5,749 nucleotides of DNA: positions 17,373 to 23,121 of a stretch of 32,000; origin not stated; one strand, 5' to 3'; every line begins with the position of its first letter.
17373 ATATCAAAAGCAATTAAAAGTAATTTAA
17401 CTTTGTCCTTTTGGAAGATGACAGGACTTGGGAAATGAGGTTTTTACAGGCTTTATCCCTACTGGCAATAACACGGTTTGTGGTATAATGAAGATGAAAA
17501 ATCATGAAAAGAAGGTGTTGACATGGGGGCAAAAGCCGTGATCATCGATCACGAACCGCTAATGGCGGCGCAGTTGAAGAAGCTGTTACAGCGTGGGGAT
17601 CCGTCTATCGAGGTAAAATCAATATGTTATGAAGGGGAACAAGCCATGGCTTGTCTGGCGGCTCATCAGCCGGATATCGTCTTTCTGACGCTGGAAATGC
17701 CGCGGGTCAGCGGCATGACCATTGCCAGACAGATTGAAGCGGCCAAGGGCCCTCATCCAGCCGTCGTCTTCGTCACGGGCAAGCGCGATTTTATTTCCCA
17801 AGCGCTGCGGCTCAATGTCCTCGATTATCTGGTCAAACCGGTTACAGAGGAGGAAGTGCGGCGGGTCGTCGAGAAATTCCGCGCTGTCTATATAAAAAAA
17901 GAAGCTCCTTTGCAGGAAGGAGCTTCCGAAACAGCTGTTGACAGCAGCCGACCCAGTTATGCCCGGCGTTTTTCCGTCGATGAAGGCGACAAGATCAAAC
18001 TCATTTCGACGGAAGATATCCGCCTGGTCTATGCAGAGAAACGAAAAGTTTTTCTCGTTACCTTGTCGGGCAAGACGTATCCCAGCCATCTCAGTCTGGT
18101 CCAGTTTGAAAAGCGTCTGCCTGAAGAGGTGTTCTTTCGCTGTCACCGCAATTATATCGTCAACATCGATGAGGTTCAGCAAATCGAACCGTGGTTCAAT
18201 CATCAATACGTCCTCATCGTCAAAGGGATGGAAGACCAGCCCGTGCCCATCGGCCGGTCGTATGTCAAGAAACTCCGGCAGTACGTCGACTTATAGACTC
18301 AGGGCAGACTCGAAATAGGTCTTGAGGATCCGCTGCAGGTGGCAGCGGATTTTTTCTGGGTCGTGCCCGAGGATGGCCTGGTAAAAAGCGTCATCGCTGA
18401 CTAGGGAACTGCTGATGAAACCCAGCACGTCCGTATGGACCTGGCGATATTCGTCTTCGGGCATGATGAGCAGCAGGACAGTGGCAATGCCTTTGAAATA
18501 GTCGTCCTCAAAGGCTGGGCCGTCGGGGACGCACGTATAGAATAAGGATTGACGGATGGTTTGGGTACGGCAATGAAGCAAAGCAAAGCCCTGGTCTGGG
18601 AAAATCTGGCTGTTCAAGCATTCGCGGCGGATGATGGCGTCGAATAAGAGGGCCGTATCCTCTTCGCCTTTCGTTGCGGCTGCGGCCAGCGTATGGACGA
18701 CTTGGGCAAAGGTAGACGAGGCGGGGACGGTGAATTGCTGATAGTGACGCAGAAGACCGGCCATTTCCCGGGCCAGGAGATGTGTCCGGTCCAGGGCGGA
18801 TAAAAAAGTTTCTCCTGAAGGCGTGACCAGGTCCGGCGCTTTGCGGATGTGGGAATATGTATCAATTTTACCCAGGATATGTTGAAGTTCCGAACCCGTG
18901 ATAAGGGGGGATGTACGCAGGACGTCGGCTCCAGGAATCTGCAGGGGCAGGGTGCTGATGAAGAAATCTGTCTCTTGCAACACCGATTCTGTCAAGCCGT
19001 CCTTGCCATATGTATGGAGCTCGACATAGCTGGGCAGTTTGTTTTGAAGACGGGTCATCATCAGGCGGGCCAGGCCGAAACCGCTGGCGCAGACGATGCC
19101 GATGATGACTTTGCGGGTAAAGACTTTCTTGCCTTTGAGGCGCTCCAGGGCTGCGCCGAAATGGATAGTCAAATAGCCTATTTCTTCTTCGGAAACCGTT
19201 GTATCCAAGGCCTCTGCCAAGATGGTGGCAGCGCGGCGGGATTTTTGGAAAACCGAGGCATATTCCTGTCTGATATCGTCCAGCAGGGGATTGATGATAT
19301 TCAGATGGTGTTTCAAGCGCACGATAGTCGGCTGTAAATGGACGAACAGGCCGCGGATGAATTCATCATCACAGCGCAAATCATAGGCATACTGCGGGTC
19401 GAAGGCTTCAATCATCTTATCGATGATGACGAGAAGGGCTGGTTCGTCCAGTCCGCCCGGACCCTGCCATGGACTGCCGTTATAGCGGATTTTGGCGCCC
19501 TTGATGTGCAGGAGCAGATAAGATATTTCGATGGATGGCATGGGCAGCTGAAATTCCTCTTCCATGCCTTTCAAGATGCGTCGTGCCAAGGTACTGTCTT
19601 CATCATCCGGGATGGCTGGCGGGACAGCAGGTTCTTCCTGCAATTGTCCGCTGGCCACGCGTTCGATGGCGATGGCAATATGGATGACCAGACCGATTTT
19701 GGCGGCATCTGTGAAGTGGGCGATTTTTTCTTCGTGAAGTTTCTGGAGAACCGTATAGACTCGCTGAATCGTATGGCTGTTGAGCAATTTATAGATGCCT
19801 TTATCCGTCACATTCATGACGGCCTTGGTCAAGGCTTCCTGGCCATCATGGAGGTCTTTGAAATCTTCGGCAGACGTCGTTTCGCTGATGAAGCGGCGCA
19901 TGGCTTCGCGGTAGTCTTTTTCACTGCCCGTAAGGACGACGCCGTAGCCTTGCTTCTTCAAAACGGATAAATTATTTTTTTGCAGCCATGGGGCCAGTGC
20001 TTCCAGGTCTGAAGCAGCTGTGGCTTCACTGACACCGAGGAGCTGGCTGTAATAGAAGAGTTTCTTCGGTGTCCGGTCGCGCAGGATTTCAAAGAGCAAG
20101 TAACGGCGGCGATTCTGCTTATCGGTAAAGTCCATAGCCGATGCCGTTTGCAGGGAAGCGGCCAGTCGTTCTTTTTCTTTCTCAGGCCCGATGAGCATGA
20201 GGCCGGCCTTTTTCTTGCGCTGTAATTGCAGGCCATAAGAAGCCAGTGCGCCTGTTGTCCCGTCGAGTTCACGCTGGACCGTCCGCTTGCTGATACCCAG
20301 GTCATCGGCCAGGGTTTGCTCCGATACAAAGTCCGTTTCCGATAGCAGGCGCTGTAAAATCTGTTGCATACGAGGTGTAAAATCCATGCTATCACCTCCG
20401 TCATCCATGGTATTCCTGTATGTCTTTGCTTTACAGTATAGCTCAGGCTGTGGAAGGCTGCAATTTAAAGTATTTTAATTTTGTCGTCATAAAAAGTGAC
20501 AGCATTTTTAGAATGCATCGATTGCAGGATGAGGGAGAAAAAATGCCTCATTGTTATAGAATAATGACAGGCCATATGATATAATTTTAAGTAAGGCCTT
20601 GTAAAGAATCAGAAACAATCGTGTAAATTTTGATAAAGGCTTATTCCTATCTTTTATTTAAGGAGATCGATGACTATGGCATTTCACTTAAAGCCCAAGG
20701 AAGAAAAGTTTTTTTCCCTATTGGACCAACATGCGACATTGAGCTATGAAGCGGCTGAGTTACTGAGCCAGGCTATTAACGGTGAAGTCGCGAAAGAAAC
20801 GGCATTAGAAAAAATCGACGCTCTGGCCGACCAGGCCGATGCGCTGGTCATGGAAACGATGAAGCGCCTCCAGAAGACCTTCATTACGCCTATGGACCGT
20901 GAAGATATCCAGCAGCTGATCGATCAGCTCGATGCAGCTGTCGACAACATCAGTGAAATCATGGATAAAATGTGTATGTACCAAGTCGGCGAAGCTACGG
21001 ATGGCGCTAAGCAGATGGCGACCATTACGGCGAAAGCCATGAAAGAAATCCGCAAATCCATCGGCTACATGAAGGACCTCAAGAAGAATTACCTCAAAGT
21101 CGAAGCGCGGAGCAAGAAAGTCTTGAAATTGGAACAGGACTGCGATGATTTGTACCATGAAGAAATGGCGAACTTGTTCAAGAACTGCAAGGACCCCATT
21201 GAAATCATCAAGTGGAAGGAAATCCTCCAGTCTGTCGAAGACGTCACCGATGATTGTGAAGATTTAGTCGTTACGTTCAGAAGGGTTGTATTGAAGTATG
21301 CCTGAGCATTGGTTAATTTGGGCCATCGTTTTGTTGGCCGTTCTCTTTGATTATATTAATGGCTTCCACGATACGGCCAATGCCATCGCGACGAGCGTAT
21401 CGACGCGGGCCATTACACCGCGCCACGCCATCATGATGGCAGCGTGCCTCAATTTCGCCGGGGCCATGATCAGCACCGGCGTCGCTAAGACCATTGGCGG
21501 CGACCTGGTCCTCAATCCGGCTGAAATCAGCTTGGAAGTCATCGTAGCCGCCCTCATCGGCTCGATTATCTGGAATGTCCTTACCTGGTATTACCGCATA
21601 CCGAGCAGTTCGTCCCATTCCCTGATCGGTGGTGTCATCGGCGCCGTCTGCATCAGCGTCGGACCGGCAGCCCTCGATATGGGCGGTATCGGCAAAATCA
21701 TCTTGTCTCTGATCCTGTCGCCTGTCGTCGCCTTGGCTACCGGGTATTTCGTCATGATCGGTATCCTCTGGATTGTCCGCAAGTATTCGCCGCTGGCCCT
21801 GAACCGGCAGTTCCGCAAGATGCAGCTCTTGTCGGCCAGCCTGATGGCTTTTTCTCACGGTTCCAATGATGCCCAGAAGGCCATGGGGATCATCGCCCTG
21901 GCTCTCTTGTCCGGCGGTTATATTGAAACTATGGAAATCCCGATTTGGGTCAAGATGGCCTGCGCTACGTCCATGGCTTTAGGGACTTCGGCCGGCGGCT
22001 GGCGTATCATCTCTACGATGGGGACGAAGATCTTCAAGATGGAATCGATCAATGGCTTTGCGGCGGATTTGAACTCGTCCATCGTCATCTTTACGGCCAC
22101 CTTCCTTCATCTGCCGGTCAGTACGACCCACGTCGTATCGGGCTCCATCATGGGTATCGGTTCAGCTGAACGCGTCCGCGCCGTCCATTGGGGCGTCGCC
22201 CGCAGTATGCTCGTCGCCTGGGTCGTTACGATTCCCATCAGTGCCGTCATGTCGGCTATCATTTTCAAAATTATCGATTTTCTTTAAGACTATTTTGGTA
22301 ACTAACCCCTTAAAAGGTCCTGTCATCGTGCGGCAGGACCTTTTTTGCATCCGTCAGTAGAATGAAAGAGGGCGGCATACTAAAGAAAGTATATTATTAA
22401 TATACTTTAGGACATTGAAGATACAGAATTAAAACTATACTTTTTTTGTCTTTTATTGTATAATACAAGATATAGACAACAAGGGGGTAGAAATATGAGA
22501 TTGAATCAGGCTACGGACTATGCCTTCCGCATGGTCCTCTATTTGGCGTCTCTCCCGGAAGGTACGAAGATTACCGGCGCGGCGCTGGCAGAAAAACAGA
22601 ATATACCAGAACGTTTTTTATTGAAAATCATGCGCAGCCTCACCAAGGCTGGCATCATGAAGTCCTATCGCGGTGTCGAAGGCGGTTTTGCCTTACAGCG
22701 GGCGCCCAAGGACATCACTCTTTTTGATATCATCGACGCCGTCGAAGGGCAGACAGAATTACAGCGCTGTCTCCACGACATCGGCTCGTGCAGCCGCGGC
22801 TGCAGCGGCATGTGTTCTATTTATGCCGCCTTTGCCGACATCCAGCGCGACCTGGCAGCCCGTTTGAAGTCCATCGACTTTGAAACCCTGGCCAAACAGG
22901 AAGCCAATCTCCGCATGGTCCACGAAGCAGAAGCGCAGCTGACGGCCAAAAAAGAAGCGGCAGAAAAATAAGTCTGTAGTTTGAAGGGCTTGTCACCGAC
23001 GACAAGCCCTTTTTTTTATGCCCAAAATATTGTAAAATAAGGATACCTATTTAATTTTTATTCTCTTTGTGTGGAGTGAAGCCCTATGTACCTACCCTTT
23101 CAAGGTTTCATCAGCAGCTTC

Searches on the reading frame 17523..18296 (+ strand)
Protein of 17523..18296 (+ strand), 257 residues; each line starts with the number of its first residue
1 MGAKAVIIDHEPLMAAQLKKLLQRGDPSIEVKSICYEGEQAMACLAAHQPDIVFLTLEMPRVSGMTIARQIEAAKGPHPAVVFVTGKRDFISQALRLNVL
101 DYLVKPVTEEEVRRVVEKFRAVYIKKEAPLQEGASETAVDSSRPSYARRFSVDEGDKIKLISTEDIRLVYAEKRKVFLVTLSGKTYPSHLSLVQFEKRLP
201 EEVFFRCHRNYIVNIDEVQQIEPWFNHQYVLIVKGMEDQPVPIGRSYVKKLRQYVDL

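Call 9: search_protein_families(library=pfam, proteins=[window:17523-18296:+], max_evalue=0.00001)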
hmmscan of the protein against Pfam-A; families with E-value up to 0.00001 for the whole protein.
window:17523-18296:+ (257 aa): 2 families
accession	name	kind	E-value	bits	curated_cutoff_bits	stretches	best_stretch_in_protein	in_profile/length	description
PF04397.21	LytTR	-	2.8e-28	98.4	22.6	1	156-254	1-96/98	LytTr DNA-binding domain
PF00072.30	Response_reg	-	3.5e-19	69.4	30.2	1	6-116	2-110/111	Response regulator receiver domain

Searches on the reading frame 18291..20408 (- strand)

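Call 9: search_protein_families(library=pfam, proteins=[window:18291-20408:-], max_evalue=0.00001)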
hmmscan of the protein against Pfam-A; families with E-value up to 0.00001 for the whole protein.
window:18291-20408:- (705 aa): 4 families
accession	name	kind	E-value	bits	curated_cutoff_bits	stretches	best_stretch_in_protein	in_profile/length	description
PF00874.25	PRD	-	3.3e-33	114.3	23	2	331-420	2-90/90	PRD domain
PF05043.19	Mga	-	1.6e-11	45.1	21.1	0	16-79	20-79/87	Mga helix-turn-helix domain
PF08279.18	HTH_11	-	3.4e-09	36.9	25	1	13-48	1-36/55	HTH domain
PF00359.27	PTS_EIIA_2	-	3.6e-07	30.7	27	1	570-688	20-138/144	Phosphoenolpyruvate-dependent sugar phosphotransferase system, EIIA 2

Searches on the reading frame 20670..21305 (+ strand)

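Call 9: search_protein_families(library=pfam, proteins=[window:20670-21305:+], max_evalue=0.00001)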
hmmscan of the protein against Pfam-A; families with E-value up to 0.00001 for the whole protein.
window:20670-21305:+ (211 aa): 1 family
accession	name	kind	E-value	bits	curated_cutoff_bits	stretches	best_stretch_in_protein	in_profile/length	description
PF01865.21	PhoU_div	-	6.5e-25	88.2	24.4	1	7-206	6-211/214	Protein of unknown function DUF47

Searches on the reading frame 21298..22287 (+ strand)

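Call 9: search_protein_families(library=pfam, proteins=[window:21298-22287:+], max_evalue=0.00001)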
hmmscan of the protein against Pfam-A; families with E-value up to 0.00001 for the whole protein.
window:21298-22287:+ (329 aa): 1 family
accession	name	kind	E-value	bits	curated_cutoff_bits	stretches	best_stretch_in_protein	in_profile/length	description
PF01384.25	PHO4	-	3.9e-95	319.2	33.7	1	21-319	1-350/350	Phosphate transporter family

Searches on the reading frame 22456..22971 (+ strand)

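Call 9: search_protein_families(library=pfam, proteins=[window:22456-22971:+], max_evalue=0.00001)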
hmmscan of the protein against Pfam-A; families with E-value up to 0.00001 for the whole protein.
window:22456-22971:+ (171 aa): 1 family
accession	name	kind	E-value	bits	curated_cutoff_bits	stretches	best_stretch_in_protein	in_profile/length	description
PF02082.26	Rrf2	-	2.6e-33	115.4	30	1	16-147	1-131/132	Iron-dependent Transcriptional regulator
